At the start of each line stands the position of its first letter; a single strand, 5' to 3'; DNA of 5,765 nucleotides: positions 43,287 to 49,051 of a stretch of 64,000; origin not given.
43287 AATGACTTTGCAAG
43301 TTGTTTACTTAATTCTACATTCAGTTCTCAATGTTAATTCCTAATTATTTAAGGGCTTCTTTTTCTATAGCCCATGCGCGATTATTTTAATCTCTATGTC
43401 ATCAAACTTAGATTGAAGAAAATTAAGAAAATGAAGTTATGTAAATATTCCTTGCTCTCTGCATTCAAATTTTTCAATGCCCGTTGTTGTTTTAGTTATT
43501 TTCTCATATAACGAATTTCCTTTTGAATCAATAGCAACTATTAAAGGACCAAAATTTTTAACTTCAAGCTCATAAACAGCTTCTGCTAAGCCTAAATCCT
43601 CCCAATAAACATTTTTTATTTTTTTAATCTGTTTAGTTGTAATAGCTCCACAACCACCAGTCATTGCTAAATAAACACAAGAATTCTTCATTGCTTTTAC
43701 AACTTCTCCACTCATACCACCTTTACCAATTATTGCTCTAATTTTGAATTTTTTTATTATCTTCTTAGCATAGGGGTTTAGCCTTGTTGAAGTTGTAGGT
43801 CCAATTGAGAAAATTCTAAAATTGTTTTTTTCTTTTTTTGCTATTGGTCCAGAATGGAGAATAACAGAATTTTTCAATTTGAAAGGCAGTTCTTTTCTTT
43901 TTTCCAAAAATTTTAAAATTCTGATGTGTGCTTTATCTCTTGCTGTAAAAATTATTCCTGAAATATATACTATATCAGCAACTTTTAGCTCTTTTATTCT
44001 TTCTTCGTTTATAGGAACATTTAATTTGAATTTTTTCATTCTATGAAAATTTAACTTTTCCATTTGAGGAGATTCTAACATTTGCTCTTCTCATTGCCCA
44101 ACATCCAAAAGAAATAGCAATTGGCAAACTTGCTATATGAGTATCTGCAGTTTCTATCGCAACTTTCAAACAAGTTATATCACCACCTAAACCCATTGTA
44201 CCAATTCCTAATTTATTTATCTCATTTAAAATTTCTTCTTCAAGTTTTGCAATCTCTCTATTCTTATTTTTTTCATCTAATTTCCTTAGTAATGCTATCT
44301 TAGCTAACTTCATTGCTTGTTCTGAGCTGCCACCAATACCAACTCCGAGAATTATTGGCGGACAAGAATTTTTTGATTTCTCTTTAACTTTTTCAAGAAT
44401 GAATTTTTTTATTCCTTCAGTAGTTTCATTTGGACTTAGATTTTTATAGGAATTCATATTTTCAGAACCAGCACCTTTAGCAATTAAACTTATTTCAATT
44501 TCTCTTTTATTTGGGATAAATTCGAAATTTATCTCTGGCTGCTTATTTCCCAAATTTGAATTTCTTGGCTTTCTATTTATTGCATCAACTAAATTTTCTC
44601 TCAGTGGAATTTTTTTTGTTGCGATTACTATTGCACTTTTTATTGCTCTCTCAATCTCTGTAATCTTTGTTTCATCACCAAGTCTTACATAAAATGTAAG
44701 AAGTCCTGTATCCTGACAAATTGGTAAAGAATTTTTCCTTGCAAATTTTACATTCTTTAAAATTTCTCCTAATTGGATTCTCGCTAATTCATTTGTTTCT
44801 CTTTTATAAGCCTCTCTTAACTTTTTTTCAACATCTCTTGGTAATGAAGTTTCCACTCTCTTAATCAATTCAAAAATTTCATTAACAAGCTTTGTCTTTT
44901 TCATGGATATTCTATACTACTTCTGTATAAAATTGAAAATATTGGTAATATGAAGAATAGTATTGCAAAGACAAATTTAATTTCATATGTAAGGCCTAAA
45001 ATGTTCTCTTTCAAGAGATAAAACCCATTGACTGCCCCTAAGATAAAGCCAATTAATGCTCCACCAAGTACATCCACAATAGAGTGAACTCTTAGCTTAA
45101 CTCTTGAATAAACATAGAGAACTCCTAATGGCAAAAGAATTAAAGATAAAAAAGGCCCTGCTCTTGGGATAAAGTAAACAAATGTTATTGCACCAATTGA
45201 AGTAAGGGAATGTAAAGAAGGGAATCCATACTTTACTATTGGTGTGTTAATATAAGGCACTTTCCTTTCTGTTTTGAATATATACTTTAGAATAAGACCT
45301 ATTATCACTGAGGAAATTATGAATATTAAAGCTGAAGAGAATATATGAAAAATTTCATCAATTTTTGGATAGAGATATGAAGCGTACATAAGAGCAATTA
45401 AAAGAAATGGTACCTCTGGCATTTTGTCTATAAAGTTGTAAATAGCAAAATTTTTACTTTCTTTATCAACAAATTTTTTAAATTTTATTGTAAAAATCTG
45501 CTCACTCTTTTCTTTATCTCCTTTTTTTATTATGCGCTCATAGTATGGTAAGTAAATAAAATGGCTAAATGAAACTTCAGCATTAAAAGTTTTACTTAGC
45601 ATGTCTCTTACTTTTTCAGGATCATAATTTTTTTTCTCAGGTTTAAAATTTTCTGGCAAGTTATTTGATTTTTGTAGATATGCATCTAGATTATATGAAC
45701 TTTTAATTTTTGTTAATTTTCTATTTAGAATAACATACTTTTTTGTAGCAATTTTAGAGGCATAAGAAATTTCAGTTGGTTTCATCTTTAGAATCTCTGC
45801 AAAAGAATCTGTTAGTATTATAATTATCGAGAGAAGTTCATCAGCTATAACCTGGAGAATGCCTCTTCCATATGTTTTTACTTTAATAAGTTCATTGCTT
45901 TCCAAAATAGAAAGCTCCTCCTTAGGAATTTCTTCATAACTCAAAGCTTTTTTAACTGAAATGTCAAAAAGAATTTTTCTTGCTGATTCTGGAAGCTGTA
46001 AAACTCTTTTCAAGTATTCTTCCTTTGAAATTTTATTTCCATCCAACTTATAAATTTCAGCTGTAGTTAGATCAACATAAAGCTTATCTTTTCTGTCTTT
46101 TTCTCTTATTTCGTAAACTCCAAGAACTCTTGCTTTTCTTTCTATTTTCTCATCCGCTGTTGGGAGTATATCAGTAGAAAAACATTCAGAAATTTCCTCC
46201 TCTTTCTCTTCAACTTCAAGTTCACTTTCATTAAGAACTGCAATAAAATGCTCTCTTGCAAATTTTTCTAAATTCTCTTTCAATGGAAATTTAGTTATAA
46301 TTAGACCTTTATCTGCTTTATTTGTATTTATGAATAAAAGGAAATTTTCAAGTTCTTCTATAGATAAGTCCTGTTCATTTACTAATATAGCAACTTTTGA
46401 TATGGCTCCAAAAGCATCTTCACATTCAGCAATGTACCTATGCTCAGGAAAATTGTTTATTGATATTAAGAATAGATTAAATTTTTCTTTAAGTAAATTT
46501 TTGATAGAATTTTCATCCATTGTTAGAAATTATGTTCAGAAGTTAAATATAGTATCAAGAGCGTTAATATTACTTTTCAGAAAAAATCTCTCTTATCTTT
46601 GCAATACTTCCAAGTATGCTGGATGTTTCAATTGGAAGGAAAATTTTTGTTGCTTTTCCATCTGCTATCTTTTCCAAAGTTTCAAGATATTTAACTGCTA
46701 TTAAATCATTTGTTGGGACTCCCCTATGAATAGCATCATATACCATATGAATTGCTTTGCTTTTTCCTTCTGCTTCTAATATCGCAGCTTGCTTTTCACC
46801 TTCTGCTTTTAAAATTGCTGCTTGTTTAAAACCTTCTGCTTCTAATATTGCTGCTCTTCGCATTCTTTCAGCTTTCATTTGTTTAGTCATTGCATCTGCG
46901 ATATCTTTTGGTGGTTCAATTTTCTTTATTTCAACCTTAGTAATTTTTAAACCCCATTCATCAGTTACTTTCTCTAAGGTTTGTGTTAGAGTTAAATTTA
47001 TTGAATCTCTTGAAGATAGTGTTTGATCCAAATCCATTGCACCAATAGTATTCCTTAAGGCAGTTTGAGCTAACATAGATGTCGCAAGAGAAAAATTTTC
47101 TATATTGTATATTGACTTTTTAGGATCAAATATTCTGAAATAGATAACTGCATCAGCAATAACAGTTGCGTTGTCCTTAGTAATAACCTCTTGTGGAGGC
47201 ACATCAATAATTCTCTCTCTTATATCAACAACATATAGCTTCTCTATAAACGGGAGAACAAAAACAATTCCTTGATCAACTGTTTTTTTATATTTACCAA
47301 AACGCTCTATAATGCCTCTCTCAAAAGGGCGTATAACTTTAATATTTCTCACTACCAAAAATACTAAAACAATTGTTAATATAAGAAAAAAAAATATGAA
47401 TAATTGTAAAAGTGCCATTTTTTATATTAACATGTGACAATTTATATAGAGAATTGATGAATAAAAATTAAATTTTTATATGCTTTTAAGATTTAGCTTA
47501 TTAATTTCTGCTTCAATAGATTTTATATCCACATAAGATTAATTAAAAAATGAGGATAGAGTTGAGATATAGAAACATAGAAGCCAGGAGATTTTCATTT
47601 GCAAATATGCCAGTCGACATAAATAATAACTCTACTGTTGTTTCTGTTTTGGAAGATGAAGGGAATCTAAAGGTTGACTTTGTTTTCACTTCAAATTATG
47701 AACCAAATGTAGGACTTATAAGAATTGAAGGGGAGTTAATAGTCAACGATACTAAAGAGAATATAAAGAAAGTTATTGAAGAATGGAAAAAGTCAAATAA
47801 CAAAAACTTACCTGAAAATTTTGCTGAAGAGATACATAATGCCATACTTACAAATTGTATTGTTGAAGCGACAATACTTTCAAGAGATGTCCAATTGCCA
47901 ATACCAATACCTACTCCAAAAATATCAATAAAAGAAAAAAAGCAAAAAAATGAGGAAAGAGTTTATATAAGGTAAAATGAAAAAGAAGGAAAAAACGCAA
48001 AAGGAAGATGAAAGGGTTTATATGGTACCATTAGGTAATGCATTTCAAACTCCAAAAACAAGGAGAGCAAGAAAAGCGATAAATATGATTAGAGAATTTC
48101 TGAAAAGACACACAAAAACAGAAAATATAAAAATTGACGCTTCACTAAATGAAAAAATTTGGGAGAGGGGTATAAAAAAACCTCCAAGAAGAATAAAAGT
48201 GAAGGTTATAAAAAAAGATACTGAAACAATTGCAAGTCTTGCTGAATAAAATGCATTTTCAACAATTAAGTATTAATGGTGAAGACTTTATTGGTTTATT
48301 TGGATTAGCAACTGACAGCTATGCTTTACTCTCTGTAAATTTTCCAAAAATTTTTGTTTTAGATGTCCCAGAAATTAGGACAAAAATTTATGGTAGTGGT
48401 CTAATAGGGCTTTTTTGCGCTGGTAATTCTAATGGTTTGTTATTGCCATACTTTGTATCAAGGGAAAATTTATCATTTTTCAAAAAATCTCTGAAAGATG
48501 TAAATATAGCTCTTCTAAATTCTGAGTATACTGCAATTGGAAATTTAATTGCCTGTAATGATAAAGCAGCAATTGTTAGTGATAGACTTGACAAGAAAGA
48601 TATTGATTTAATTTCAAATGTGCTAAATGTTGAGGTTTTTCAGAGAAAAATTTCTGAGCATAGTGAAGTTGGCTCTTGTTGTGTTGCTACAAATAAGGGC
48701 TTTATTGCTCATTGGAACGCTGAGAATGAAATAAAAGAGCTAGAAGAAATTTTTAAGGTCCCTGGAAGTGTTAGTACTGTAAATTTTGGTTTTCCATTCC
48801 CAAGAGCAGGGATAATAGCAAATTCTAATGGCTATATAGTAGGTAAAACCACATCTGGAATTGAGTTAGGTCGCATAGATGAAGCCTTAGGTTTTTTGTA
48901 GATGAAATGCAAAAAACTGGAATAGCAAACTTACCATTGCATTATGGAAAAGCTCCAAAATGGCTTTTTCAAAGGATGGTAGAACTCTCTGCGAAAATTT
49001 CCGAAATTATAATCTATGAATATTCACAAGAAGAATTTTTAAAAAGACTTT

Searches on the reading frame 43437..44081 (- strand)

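Call 54: search_protein_families(library=pfam, proteins=[window:43437-44081:-], max_evalue=0.00001)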
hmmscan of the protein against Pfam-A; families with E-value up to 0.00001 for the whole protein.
window:43437-44081:- (214 aa): 1 family
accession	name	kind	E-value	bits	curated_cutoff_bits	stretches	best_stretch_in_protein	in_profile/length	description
PF05683.17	Fumerase_C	-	1.7e-48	165.1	22.2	1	5-194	16-204/205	Fumarase C-terminus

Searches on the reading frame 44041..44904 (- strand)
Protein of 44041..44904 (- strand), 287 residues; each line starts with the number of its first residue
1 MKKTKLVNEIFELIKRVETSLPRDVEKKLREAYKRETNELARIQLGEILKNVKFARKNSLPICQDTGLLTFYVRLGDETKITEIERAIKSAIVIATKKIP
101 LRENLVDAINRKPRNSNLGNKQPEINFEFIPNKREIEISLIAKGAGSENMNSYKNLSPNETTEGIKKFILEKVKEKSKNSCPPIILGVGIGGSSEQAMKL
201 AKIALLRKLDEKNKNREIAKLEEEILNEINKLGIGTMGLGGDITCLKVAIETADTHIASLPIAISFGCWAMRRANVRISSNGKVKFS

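Call 54: search_protein_families(library=pfam, proteins=[window:44041-44904:-], max_evalue=0.00001)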
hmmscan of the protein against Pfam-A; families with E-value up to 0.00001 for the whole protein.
window:44041-44904:- (287 aa): 1 family
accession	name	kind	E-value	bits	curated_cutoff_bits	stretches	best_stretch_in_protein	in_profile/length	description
PF05681.19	Fumerase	-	1.1e-93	313.9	25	1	9-276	3-269/270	Fumarate hydratase (Fumerase)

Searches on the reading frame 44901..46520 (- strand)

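Call 54: search_protein_families(library=pfam, proteins=[window:44901-46520:-], max_evalue=0.00001)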
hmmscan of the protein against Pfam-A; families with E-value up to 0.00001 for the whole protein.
window:44901-46520:- (539 aa): 1 family
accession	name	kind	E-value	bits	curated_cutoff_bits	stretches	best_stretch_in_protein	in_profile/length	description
PF01569.27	PAP2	-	8.8e-11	42.1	27.2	1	402-496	10-119/130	PAP2 superfamily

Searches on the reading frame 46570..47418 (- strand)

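Call 54: search_protein_families(library=pfam, proteins=[window:46570-47418:-], max_evalue=0.00001)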
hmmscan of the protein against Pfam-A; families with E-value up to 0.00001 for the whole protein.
window:46570-47418:- (282 aa): 1 family
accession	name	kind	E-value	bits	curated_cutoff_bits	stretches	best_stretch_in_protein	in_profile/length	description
PF01145.31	Band_7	-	8.1e-42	143.7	23.6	1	28-196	2-174/176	SPFH domain / Band 7 family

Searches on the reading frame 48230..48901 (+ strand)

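Call 3: search_protein_families(library=pfam, proteins=[window:48230-48901:+], max_evalue=0.1)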
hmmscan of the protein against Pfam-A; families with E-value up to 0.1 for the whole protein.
window:48230-48901:+ (223 aa): 1 family
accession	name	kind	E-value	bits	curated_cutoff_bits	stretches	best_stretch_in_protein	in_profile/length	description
PF01912.23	eIF-6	-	6.5e-57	192.6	25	1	13-202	2-197/197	eIF-6 family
